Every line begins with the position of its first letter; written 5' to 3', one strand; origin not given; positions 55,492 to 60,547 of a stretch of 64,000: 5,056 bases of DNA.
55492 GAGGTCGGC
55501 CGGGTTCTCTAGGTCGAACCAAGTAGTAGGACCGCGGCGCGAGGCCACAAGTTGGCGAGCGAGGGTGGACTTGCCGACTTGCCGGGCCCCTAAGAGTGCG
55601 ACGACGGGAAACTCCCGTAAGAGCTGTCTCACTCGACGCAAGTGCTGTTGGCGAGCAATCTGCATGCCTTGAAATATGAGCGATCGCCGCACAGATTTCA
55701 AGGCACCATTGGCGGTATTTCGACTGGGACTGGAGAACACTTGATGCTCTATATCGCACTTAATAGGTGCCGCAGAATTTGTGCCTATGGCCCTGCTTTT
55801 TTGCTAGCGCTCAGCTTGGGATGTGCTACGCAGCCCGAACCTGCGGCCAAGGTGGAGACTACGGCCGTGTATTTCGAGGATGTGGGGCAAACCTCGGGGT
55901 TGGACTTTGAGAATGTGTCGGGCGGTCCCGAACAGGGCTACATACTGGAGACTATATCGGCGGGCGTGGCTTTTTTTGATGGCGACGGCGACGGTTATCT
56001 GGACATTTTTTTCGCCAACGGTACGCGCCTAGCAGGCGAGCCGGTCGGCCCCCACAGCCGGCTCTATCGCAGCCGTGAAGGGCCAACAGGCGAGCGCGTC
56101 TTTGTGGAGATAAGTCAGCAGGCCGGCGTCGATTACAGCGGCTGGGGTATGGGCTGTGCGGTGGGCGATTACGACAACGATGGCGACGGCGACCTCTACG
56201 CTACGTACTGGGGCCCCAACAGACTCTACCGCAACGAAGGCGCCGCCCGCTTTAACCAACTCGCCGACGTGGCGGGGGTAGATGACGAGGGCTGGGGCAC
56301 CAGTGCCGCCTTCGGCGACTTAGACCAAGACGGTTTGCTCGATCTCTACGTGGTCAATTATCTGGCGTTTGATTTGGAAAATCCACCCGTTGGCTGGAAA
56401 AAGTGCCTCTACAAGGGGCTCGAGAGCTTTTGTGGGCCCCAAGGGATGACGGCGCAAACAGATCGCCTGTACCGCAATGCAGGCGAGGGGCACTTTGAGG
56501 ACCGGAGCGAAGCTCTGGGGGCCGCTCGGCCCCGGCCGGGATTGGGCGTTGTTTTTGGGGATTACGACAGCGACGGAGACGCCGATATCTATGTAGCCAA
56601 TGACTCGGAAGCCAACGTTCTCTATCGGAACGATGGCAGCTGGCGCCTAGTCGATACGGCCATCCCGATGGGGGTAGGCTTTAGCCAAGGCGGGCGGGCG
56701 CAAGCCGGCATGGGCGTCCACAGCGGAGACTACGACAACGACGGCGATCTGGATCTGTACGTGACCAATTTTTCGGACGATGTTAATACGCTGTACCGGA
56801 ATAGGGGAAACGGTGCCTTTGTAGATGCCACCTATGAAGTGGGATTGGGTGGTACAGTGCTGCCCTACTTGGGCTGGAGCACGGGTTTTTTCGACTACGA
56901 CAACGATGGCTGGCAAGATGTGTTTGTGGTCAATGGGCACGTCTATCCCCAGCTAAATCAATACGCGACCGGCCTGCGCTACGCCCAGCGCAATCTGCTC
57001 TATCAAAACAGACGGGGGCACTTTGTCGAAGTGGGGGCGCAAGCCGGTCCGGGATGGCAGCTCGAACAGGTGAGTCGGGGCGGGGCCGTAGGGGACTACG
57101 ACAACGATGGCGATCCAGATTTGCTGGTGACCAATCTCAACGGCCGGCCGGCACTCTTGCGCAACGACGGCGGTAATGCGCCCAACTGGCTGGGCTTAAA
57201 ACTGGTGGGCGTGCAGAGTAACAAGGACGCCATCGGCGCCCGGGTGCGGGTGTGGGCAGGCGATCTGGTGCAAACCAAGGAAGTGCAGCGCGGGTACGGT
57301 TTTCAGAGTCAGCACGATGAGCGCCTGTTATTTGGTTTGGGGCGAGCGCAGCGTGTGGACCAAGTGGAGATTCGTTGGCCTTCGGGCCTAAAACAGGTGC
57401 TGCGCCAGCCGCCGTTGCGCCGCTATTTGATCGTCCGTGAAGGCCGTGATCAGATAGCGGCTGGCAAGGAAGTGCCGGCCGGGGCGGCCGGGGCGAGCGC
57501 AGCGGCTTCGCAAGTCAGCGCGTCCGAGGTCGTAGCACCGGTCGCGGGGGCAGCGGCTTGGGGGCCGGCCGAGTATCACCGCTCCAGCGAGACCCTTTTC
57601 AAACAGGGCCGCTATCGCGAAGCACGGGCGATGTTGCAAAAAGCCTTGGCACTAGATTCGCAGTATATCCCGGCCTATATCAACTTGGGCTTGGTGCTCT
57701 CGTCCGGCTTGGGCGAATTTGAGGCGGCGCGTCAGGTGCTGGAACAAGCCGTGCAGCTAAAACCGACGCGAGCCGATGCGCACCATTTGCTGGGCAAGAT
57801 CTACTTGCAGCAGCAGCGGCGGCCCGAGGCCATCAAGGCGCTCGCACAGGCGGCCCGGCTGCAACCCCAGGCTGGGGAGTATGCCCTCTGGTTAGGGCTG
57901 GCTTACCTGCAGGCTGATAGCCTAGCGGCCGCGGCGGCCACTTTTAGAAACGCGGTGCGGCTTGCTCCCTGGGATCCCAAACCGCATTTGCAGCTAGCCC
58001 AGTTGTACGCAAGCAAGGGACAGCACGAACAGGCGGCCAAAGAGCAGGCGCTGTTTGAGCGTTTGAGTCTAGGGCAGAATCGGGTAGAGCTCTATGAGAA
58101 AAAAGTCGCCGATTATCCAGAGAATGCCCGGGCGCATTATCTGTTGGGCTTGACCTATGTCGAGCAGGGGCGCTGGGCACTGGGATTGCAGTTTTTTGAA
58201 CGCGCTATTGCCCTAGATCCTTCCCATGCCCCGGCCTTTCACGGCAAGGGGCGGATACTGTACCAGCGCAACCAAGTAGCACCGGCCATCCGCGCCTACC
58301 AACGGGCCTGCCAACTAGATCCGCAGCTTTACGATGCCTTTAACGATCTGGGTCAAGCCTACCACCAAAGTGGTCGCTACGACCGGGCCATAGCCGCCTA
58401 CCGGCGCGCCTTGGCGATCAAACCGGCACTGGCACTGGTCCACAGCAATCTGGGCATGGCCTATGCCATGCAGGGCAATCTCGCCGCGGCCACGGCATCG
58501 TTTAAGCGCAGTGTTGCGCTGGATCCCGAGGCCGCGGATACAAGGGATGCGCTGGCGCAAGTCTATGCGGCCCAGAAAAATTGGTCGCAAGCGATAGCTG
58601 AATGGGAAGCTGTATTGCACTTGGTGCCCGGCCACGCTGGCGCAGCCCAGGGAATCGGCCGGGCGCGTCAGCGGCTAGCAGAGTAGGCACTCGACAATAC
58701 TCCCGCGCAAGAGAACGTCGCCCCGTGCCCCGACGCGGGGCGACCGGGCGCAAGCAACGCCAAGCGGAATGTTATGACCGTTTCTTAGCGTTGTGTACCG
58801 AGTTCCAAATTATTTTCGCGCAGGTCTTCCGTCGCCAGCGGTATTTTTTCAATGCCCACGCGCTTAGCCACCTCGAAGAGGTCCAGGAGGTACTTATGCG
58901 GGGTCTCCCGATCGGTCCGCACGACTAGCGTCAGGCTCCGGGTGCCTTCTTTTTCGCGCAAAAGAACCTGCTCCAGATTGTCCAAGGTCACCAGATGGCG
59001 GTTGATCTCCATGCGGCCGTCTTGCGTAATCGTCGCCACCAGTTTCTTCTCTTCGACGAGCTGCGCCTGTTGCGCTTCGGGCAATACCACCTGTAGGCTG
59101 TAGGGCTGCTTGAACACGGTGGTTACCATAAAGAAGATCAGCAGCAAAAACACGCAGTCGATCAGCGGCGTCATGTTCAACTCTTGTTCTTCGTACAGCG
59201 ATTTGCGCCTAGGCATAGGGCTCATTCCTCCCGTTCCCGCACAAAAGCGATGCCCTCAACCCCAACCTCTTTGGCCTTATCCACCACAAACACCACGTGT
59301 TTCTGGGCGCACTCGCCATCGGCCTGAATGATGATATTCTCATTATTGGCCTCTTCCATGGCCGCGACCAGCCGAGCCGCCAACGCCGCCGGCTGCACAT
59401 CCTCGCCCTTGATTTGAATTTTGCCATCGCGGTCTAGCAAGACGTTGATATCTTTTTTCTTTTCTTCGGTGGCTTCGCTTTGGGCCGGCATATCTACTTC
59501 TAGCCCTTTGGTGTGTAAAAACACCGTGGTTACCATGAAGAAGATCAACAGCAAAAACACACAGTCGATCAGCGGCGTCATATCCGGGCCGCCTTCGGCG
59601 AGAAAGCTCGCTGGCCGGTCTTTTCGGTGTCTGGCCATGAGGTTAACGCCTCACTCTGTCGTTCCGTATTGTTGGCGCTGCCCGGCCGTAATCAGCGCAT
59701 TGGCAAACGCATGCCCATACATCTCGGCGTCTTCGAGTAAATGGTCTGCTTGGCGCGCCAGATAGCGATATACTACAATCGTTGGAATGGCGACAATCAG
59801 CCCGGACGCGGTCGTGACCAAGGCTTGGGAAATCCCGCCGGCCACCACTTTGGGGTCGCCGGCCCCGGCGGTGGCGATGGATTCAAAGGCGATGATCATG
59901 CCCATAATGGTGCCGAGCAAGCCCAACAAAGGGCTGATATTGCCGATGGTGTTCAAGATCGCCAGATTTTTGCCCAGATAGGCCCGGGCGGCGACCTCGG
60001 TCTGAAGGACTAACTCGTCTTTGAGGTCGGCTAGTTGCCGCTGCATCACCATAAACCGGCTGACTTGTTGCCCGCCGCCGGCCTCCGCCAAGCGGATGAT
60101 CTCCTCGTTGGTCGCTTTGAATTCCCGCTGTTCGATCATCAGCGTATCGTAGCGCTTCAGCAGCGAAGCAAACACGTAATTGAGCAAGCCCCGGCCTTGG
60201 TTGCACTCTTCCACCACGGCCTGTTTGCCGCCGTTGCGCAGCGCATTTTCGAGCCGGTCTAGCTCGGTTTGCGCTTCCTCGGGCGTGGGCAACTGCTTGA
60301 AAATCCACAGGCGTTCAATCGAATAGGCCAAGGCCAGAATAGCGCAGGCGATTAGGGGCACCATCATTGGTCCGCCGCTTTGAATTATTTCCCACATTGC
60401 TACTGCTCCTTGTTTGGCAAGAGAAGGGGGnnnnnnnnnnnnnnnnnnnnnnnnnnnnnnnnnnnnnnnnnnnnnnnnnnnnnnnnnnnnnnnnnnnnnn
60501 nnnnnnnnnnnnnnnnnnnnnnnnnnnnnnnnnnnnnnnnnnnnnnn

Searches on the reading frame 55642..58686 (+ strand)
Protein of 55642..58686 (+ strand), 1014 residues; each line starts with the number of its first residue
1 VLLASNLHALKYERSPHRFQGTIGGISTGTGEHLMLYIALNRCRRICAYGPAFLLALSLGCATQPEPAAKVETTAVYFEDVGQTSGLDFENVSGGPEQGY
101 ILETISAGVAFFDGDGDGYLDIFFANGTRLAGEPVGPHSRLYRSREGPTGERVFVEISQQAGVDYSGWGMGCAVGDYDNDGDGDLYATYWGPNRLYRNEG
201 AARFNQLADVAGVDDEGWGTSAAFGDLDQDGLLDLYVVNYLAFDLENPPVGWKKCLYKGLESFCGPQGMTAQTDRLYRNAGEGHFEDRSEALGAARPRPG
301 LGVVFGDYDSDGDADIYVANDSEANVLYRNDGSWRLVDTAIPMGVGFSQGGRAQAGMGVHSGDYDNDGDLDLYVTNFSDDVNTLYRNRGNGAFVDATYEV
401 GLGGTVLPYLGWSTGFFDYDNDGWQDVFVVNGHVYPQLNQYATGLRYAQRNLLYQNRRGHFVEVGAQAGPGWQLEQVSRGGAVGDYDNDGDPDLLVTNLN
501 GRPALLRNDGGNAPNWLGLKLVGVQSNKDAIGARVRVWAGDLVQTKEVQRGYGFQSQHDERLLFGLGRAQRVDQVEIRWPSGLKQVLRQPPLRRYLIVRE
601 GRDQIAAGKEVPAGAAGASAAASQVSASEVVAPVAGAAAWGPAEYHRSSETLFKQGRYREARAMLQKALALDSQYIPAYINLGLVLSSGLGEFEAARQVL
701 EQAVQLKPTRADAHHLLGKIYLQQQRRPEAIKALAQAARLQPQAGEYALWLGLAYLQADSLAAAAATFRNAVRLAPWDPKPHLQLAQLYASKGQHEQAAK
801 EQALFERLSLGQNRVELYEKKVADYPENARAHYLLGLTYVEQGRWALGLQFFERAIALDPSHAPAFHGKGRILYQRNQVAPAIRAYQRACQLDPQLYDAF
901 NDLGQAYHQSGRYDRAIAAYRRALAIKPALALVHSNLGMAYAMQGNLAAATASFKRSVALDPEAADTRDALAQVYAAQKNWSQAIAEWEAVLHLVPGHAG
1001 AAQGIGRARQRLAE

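Call 29: search_protein_families(library=pfam, proteins=[window:55642-58686:+], max_evalue=0.001)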
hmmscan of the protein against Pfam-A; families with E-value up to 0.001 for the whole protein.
window:55642-58686:+ (1014 aa): 23 families
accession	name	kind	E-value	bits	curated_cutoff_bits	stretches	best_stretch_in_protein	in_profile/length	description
PF13414.12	TPR_11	-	7.1e-51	170.1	26.8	4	904-945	1-42/42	TPR repeat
PF07719.23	TPR_2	-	1.2e-48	159.7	27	6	898-928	2-32/34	Tetratricopeptide repeat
PF13517.12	FG-GAP_3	-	4.2e-46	155.8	26.9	7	363-429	1-61/61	FG-GAP-like repeat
PF00515.34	TPR_1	-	4.2e-45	150.2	27.8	3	898-928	2-32/34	Tetratricopeptide repeat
PF13181.12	TPR_8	-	1.4e-39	131.3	25.7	1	898-929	2-33/34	Tetratricopeptide repeat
PF14559.12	TPR_19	-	4.7e-35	120.2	25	5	691-748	5-62/68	Tetratricopeptide repeat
PF13432.12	TPR_16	-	1.4e-32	112.2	32.7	4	716-776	2-62/65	Tetratricopeptide repeat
PF13431.12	TPR_17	-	3.6e-30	102.1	24.4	1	885-918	1-34/34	Tetratricopeptide repeat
PF13428.12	TPR_14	-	1.1e-28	97.2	23.5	0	901-934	5-38/44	Tetratricopeptide repeat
PF13424.12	TPR_12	-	2.4e-25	88.9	30.1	4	647-707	8-75/77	Tetratricopeptide repeat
PF13371.12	TPR_9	-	4.8e-22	78.2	35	2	903-973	1-71/73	Tetratricopeptide repeat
PF13176.12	TPR_7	-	2e-21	74.6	27.9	1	902-928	4-30/36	Tetratricopeptide repeat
PF07593.17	UnbV_ASPIC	-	2.9e-20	72.3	23.4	1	530-595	1-66/68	ASPIC and UnbV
PF23914.1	TPR_CcmH_CycH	-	1.8e-18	67.3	42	2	903-996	56-152/158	Cytochrome c-type biogenesis protein H TPR domain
PF01839.29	FG-GAP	-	7.4e-15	54.9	22.1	0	218-240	1-23/37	FG-GAP repeat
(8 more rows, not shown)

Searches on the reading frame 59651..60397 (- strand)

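Call 29: search_protein_families(library=pfam, proteins=[window:59651-60397:-], max_evalue=0.001)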
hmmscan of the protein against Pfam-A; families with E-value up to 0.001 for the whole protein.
window:59651-60397:- (248 aa): 1 family
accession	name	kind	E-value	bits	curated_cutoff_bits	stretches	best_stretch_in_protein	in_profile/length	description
PF01618.21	MotA_ExbB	-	2.4e-29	102.1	22.9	1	127-225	27-126/127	MotA/TolQ/ExbB proton channel family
